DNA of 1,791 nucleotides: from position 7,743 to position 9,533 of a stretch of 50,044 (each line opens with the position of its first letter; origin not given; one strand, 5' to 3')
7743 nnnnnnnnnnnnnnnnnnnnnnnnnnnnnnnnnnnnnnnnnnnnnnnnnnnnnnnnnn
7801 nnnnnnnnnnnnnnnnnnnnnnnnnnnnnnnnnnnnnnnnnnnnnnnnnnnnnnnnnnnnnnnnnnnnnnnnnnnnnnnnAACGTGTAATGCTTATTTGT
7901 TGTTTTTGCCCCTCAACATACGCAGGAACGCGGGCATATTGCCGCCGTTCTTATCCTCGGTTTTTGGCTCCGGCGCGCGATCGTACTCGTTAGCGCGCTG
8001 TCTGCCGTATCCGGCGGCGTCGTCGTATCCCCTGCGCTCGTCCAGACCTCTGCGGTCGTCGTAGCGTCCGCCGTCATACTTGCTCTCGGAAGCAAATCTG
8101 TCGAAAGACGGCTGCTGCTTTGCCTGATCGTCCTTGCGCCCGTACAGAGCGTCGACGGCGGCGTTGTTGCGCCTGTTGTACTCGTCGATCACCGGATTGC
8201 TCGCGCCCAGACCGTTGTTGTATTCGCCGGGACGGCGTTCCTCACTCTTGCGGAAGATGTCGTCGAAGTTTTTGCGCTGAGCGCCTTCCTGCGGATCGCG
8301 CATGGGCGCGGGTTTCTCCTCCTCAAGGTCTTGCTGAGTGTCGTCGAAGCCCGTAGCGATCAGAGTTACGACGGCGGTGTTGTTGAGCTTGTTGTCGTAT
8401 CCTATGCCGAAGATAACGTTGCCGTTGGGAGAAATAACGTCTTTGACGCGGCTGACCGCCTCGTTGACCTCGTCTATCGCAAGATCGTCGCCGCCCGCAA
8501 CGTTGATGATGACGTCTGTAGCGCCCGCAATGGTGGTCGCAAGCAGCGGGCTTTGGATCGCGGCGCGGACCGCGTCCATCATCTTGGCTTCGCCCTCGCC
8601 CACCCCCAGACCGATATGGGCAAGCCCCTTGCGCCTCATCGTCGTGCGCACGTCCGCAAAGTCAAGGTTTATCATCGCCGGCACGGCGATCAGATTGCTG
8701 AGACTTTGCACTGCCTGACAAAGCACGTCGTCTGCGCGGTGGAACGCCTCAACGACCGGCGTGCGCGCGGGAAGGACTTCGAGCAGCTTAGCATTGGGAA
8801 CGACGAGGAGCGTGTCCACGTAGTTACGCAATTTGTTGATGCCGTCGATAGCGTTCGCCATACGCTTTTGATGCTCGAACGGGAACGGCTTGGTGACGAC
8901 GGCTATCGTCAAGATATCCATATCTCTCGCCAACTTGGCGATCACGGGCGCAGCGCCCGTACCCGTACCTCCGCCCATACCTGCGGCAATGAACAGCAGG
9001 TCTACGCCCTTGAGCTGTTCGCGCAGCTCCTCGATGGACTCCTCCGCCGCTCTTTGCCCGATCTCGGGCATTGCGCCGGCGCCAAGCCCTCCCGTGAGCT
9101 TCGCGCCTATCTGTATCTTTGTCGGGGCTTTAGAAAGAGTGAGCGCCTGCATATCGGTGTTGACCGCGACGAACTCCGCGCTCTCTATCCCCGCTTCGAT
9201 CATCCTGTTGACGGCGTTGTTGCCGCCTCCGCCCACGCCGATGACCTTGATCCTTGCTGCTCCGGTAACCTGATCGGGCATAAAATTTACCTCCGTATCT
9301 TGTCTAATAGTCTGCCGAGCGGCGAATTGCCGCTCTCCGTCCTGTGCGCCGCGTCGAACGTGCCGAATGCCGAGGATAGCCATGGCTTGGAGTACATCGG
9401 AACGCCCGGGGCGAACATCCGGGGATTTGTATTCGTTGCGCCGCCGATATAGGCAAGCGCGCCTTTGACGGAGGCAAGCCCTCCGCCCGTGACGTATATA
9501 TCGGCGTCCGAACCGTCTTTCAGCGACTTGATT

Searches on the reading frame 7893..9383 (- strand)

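Call 72: search_protein_families(library=pfam, proteins=[window:7893-9383:-], max_evalue=0.00001)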
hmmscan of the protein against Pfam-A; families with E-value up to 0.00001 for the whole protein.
window:7893-9383:- (496 aa): 2 families
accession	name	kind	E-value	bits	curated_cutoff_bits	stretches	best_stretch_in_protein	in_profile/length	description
PF00091.31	Tubulin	-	4.6e-52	177.5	33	1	44-204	1-189/190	Tubulin/FtsZ family, GTPase domain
PF12327.13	FtsZ_C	-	3.5e-24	85.4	27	1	253-347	1-95/95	FtsZ family, C-terminal domain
